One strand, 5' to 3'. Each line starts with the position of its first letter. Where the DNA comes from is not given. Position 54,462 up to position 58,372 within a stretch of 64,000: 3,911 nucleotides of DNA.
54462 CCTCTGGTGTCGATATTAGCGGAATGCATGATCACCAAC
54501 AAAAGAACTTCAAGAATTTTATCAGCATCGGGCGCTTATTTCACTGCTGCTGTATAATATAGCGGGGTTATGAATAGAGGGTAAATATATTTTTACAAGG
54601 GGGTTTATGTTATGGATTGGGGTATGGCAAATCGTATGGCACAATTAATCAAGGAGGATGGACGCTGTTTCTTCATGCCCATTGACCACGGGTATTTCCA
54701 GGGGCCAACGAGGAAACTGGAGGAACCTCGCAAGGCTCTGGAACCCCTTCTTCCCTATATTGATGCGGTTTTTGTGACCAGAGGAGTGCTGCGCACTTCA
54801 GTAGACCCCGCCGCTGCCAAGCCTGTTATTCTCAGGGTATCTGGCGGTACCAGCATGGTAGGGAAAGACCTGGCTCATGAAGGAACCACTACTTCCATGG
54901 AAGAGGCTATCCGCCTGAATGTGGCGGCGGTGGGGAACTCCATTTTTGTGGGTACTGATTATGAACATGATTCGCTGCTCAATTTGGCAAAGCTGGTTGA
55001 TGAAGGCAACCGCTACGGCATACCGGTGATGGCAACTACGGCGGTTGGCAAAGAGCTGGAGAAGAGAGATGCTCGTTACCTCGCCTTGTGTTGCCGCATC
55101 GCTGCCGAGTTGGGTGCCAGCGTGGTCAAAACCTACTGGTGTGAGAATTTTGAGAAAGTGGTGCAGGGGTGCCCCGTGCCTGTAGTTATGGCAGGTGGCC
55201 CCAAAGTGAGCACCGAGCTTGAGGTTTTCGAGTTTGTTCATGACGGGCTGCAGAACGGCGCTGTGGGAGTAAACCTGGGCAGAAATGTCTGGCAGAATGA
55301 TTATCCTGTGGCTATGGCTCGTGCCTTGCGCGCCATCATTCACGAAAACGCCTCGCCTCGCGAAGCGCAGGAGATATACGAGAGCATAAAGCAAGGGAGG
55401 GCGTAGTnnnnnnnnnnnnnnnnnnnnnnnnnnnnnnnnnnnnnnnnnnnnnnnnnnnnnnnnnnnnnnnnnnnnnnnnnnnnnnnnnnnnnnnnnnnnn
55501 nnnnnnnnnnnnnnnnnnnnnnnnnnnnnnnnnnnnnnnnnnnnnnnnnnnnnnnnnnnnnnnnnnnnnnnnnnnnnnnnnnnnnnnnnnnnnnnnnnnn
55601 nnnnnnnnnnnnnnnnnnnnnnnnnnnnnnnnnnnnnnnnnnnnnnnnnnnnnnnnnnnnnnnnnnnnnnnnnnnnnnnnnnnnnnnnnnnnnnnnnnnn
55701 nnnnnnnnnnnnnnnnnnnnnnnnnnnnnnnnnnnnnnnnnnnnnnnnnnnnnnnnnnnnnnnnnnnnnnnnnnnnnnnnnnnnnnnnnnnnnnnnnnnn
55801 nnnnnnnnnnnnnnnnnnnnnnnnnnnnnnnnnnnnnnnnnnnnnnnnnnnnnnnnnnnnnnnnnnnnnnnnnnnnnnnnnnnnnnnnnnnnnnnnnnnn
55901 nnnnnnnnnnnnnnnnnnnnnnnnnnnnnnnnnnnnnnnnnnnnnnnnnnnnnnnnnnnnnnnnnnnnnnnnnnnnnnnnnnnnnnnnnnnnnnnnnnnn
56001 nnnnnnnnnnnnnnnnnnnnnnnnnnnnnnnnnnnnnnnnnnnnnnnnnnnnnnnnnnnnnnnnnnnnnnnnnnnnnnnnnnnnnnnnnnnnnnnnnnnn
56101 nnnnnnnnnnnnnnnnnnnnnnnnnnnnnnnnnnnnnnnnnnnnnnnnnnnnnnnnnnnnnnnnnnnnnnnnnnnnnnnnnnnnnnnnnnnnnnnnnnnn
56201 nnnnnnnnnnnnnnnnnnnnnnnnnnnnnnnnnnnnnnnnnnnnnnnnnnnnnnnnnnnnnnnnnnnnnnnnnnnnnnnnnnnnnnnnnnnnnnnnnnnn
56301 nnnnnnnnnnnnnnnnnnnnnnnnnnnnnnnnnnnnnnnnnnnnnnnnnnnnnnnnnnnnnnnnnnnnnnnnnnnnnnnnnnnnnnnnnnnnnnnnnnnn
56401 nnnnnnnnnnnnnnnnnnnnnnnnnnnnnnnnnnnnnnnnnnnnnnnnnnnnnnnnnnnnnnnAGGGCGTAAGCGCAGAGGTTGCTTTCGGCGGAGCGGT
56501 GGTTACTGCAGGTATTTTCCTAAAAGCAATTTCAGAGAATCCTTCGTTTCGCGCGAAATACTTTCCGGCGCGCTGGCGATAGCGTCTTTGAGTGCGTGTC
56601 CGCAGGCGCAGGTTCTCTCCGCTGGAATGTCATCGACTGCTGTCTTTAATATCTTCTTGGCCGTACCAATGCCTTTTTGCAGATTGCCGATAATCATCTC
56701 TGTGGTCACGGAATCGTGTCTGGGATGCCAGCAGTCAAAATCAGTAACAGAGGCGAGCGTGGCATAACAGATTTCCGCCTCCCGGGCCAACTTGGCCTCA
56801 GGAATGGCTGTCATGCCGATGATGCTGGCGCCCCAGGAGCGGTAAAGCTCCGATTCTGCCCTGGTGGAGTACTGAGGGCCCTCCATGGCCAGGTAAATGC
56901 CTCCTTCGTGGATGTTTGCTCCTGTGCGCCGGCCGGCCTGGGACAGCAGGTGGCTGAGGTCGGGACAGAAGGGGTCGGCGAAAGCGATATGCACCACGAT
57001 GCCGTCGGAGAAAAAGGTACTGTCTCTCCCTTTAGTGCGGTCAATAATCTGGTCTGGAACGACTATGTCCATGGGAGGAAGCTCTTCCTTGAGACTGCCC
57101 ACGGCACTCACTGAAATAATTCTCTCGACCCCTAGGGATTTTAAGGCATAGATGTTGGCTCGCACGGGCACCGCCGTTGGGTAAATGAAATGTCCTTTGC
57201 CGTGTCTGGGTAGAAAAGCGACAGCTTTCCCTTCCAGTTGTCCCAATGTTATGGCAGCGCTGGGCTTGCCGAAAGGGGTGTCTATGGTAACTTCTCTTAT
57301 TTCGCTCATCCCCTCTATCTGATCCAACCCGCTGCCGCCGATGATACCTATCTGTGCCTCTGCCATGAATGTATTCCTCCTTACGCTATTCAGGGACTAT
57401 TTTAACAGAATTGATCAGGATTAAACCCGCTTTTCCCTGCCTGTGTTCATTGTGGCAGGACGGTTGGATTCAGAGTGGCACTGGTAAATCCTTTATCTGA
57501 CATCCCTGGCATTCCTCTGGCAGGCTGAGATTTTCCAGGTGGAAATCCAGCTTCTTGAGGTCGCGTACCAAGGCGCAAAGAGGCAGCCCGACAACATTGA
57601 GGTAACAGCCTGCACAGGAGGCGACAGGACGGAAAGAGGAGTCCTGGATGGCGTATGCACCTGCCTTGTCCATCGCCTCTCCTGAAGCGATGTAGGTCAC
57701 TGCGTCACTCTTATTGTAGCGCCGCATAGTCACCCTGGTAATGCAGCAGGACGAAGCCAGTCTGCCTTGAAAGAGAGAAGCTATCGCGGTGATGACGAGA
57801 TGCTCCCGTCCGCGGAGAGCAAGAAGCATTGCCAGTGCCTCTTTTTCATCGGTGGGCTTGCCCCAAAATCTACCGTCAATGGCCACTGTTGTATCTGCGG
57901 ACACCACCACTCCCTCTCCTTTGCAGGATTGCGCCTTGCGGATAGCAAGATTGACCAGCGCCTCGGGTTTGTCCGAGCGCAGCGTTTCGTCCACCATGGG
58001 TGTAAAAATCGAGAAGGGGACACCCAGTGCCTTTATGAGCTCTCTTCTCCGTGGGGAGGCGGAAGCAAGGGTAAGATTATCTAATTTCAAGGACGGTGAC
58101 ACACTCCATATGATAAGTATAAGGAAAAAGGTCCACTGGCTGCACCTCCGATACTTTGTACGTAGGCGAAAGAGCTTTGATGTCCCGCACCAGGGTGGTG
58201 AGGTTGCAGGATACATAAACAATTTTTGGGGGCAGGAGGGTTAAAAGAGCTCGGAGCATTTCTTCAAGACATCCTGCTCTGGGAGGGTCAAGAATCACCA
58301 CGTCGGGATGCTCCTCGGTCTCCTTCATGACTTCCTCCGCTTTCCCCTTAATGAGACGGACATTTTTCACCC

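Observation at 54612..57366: MJ0400-type class I aldolase plus Zn alcohol dehydrogenase beside mtnP and mtnA: possible DHAP-shunt-like salvage of MTA and 5'-deoxyadenosine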

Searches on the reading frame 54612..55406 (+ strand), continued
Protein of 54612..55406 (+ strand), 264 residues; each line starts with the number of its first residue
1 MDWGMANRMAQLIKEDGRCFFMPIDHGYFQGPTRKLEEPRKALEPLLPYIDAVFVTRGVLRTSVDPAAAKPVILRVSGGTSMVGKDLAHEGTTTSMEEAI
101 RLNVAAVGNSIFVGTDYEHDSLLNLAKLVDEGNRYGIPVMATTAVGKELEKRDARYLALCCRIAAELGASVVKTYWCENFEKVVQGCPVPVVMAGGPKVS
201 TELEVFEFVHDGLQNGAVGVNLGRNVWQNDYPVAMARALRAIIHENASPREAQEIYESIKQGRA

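Call 82: search_solved_structures(query=L019:11925-13247:+, max_evalue=1e-30)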
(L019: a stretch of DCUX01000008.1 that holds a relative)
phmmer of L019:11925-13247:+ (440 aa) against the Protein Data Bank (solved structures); distinct sequences matched with E-value up to 1e-30: 11.
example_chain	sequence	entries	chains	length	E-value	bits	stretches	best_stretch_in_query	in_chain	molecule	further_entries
4f0r_A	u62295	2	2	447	1.3e-89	304.2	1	24-424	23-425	5-methylthioadenosine/S-adenosylhomocysteine deaminase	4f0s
1p1m_A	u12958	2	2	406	3.8e-79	269.7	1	56-428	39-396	Hypothetical protein TM0936 | Uncharacterized protein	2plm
1j6p_A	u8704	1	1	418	4.2e-79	269.5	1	56-428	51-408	METAL-DEPENDENT HYDROLASE OF CYTOSINEDEMANIASE/CHLOROHYDROLASE FAMILY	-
4dyk_A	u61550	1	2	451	1.4e-77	264.5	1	59-430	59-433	AMIDOHYDROLASE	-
4gbd_A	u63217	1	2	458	1.5e-77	264.4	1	59-430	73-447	Putative uncharacterized protein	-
4dzh_A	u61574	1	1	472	2.6e-76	260.3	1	4-426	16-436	AMIDOHYDROLASE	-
3lnp_A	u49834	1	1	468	3e-76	260.1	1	60-427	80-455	Amidohydrolase family Protein OLEI01672_1_465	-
3hpa_A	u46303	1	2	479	4e-55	190.5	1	39-425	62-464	AMIDOHYDROLASE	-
4v1x_A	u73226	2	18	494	5.2e-55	190.2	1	172-437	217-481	ATRAZINE CHLOROHYDROLASE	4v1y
7ww2_A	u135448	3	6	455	8e-55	189.6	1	11-435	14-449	8-oxoguanine deaminase | Hydroxydechloroatrazine ethylaminohydrolase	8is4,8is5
2paj_A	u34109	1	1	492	3.5e-31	111.7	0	29-433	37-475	putative cytosine/guanine deaminase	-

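Call 83: search_solved_structures(query=L072:16415-17971:-, max_evalue=1e-20)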
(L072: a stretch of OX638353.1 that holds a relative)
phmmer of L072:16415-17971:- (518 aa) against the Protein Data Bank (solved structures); distinct sequences matched with E-value up to 1e-20: 16.
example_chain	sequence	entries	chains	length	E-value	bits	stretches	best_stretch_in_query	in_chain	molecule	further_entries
4f0r_A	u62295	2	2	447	5.7e-42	147.5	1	237-482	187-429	5-methylthioadenosine/S-adenosylhomocysteine deaminase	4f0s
3hpa_A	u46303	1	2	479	3.6e-39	138.3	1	32-479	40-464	AMIDOHYDROLASE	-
7ww2_A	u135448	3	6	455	3.4e-38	135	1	33-481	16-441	8-oxoguanine deaminase | Hydroxydechloroatrazine ethylaminohydrolase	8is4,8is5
4dyk_A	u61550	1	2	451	8.1e-38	133.8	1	233-484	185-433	AMIDOHYDROLASE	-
4gbd_A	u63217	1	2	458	1.3e-37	133.2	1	233-484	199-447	Putative uncharacterized protein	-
4dzh_A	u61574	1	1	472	1.6e-37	132.8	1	210-441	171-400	AMIDOHYDROLASE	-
4v1x_A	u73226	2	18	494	1.5e-36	129.6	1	41-472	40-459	ATRAZINE CHLOROHYDROLASE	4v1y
3lnp_A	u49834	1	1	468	6.1e-30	107.8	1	230-487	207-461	Amidohydrolase family Protein OLEI01672_1_465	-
4l9x_A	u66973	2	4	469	1.3e-27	100.1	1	68-480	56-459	Triazine hydrolase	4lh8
3ls9_A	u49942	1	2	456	1.5e-27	99.9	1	70-480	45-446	Triazine hydrolase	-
5hme_A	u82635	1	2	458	2.8e-27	99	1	69-480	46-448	Triazine hydrolase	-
3lsb_A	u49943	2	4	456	3.2e-27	98.8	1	70-480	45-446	Triazine hydrolase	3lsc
5hmd_A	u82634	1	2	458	5.9e-27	98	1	69-480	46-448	Triazine hydrolase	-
5hmf_A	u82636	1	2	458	5.9e-27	97.9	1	69-480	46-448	Triazine hydrolase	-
1p1m_A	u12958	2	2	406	6.2e-21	78.1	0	231-458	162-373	Hypothetical protein TM0936 | Uncharacterized protein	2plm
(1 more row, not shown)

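Call 84: search_solved_structures(query=L019:9228-9920:+, max_evalue=1e-15)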
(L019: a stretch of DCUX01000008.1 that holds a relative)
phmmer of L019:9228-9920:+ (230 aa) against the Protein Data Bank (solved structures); distinct sequences matched with E-value up to 1e-15: 23.
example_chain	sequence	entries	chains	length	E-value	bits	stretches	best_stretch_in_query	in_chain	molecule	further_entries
4c24_A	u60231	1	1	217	1.2e-37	132.9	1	7-210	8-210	L-FUCULOSE PHOSPHATE ALDOLASE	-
4c25_A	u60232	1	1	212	2.4e-37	131.9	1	7-208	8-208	L-FUCULOSE PHOSPHATE ALDOLASE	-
6btd_A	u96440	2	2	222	3e-34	121.8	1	6-210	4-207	Fuculose phosphate aldolase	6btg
7x78_A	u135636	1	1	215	6e-28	101.2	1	9-207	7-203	L-fuculose phosphate aldolase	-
1dzw_P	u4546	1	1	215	7.9e-28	100.8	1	7-215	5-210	L-fuculose phosphate aldolase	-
1fua_A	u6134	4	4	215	5.4e-27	98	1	7-215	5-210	L-FUCULOSE-1-PHOSPHATE ALDOLASE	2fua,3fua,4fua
1dzx_P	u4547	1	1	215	5.4e-27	98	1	7-215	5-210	L-fuculose phosphate aldolase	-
1dzy_P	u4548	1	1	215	5.5e-27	98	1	7-215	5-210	L-FUCULOSE-1-PHOSPHATE ALDOLASE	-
1dzz_P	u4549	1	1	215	7.4e-27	97.6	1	7-215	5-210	L-fuculose phosphate aldolase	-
1dzu_P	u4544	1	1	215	1e-26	97.1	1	7-215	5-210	L-fuculose phosphate aldolase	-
1dzv_P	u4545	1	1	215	1.3e-26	96.9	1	7-208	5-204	L-fuculose phosphate aldolase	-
1e47_P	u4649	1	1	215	1.3e-26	96.8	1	7-215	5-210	L-FUCULOSE 1-PHOSPHATE ALDOLASE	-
1e46_P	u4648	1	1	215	2.3e-26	96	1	7-215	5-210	L-FUCULOSE 1-PHOSPHATE ALDOLASE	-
1e4c_P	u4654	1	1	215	2.4e-26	95.9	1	7-208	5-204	L-FUCULOSE 1-PHOSPHATE ALDOLASE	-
1e48_P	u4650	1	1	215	3.1e-26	95.6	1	7-208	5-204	L-FUCULOSE 1-PHOSPHATE ALDOLASE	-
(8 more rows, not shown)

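Call 85: find_homologous_proteins(query=L019:10815-11885:+, max_evalue=1e-60)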
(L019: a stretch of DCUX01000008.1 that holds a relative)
Query L019:10815-11885:+ (356 aa): 7994 proteins with E <= 1e-60 among 8000 candidates; the best 120 are listed.
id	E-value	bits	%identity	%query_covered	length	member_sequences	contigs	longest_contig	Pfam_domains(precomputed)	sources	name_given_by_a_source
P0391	8.4e-235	796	100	99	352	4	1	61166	PF00107.33,PF08240.18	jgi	jgi:L-iditol 2-dehydrogenase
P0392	4.7e-213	724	90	100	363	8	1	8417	PF00107.33,PF08240.18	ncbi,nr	ncbi:MAG TPA: alcohol dehydrogenase [Desulfotomaculum sp.]|nr:alcohol dehydrogenase [Desulfotomaculu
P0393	1.0e-207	707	88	100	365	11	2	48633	PF00107.33,PF08240.18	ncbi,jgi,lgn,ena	-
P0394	2.3e-157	541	68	100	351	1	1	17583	PF00107.33,PF16912.12,PF08240.18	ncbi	-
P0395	1.1e-155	536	68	100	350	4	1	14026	PF00107.33,PF16912.12,PF01262.28,PF08240.18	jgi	-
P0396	1.5e-155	535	67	100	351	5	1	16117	PF00107.33,PF16912.12,PF08240.18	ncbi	-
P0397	3.2e-155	534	68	100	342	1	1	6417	PF00107.33,PF16912.12,PF08240.18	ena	-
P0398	5.1e-155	534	67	100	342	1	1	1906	PF00107.33,PF16912.12,PF08240.18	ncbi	-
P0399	1.1e-154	533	66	100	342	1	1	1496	PF00107.33,PF16912.12,PF08240.18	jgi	-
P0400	1.1e-154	532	69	99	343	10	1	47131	PF00107.33,PF16912.12,PF01262.28,PF08240.18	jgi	-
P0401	1.2e-154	532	68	100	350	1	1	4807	PF00107.33,PF16912.12,PF08240.18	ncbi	-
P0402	2.4e-154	531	67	100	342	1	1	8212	PF00107.33,PF16912.12,PF08240.18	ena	-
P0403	4.0e-154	531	68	99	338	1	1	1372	PF00107.33,PF16912.12,PF08240.18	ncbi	-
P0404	4.9e-154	530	67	100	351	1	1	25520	PF00107.33,PF16912.12,PF08240.18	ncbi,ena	-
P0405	5.9e-154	530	67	100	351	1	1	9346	PF00107.33,PF16912.12,PF08240.18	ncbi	-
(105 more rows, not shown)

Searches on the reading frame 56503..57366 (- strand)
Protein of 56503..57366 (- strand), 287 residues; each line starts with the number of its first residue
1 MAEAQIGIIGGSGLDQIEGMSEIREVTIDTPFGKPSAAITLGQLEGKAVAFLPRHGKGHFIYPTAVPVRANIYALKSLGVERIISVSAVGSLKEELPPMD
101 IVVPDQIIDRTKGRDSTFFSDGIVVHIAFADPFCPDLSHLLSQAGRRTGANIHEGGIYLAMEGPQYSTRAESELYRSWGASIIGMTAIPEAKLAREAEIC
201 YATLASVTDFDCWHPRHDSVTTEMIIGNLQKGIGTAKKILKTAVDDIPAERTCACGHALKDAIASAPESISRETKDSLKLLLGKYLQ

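Call 3: search_protein_families(library=ncbifam, proteins=[window:56503-57366:-], max_evalue=0.00001)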
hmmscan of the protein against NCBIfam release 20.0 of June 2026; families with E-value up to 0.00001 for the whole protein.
window:56503-57366:- (287 aa): 11 families
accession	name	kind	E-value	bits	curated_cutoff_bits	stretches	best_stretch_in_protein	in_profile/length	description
NF005657.0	PRK07432.1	equivalog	1.8e-121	404.7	453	1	1-286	1-290/291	S-methyl-5'-thioadenosine phosphorylase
NF006492.0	PRK08931.1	equivalog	5.8e-106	354.1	437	1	1-284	1-287/291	S-methyl-5'-thioadenosine phosphorylase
NF006334.0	PRK08564.1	equivalog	1.1e-96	323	382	1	3-263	7-266/267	S-methyl-5'-thioadenosine phosphorylase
TIGR01694.1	MTAP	equivalog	3e-96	321.4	274.85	1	6-245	2-239/240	S-methyl-5'-thioadenosine phosphorylase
NF005876.0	PRK07823.1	equivalog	8.8e-86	287.3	306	1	2-261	4-259/267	S-methyl-5'-thioadenosine phosphorylase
NF006599.0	PRK09136.1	equivalog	1.8e-68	230.4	223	1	6-244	4-244/247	S-methyl-5'-thioinosine phosphorylase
NF006054.0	PRK08202.1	equivalog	1.5e-22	80.4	218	1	3-244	23-271/274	purine-nucleoside phosphorylase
TIGR01697.1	PNPH-PUNA-XAPA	subfamily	6.8e-20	71.5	197.1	1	36-212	40-216/247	inosine/guanosine/xanthosine phosphorylase family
TIGR01700.1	PNPH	equivalog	4.8e-17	62.2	293.35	1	21-242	26-246/249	purine nucleoside phosphorylase I, inosine and guanosine-specific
TIGR01698.1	PUNP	equivalog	5.7e-16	58.7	302.6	1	65-210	68-211/245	purine-nucleoside phosphorylase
TIGR01699.1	XAPA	equivalog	5e-11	42.6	370.9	1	36-209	40-213/248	xanthosine phosphorylase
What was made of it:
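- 56503..57366 (-): MtnP: MTA (and presumably 5'-deoxyadenosine) phosphorylase, convergent with ADH. TIGR01694 scores 321 bits against a cut-off of 275 (call 3).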

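Call 4: search_protein_families(library=pfam, proteins=[window:56503-57366:-], max_evalue=0.00001)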
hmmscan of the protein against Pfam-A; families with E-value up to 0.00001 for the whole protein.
window:56503-57366:- (287 aa): 1 family
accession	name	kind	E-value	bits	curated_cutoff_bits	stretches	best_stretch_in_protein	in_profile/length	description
PF01048.26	PNP_UDP_1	-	1e-48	166.2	25.1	1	6-244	2-232/233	Phosphorylase superfamily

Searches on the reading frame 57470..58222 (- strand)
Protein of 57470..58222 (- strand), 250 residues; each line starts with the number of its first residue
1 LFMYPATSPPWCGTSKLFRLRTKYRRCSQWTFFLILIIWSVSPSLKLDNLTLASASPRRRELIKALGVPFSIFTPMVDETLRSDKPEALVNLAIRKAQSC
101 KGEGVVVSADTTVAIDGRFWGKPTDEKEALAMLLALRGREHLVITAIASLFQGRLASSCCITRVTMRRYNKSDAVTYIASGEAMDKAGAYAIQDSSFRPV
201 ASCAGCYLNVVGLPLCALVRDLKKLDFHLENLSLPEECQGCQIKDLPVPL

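Call 3: search_protein_families(library=ncbifam, proteins=[window:57470-58222:-], max_evalue=0.00001)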
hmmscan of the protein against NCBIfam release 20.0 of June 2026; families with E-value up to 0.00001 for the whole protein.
window:57470-58222:- (250 aa): 14 families
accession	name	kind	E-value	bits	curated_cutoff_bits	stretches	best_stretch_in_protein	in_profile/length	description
NF010942.0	PRK14362.1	equivalog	6.2e-38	130.2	290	1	49-224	13-197/210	Maf-like protein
NF010948.0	PRK14368.1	equivalog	7.8e-38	129.8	291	1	48-225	5-189/193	Maf-like protein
TIGR00172.1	maf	subfamily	2.8e-35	121.5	117.15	1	49-223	4-185/185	Maf family nucleotide pyrophosphatase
NF010941.0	PRK14361.1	equivalog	7.4e-35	120.3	272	1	49-224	7-186/194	Maf-like protein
NF010945.0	PRK14365.1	equivalog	8e-33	113.7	273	1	50-226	4-188/197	Maf-like protein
NF000867.0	PRK00078.1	equivalog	1.1e-32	113.3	249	1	49-226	2-189/192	Maf-like protein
NF003403.0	PRK04694.1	equivalog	4.6e-32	111.3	300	1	50-217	2-179/190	Maf-like protein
NF010943.0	PRK14363.1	equivalog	1.9e-30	105.9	273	1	50-219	3-177/204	Maf-like protein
NF010944.0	PRK14364.1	equivalog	1e-29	103.4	311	1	52-224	1-178/181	Maf-like protein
NF002401.0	PRK01441.1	equivalog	3.9e-27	95.2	317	1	49-229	6-199/207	Maf-like protein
NF010947.0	PRK14367.1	equivalog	7.5e-23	80.8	315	1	49-227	3-193/202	Maf-like protein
NF010946.0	PRK14366.1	equivalog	1.4e-21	76.9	284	1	45-216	2-180/195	Maf-like protein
NF002690.0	PRK02478.1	equivalog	2.8e-17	62.9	269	1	49-226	4-195/199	Maf-like protein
NF003141.0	PRK04056.1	equivalog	1.3e-15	57.5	161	1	50-195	2-153/181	septum formation inhibitor Maf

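Call 4: search_protein_families(library=pfam, proteins=[window:57470-58222:-], max_evalue=0.00001)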
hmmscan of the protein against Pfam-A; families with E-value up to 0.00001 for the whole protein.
window:57470-58222:- (250 aa): 1 family
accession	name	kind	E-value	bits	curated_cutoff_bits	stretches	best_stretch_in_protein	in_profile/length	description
PF02545.19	Maf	-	9.2e-46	156.3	27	1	50-224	2-186/187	Maf-like protein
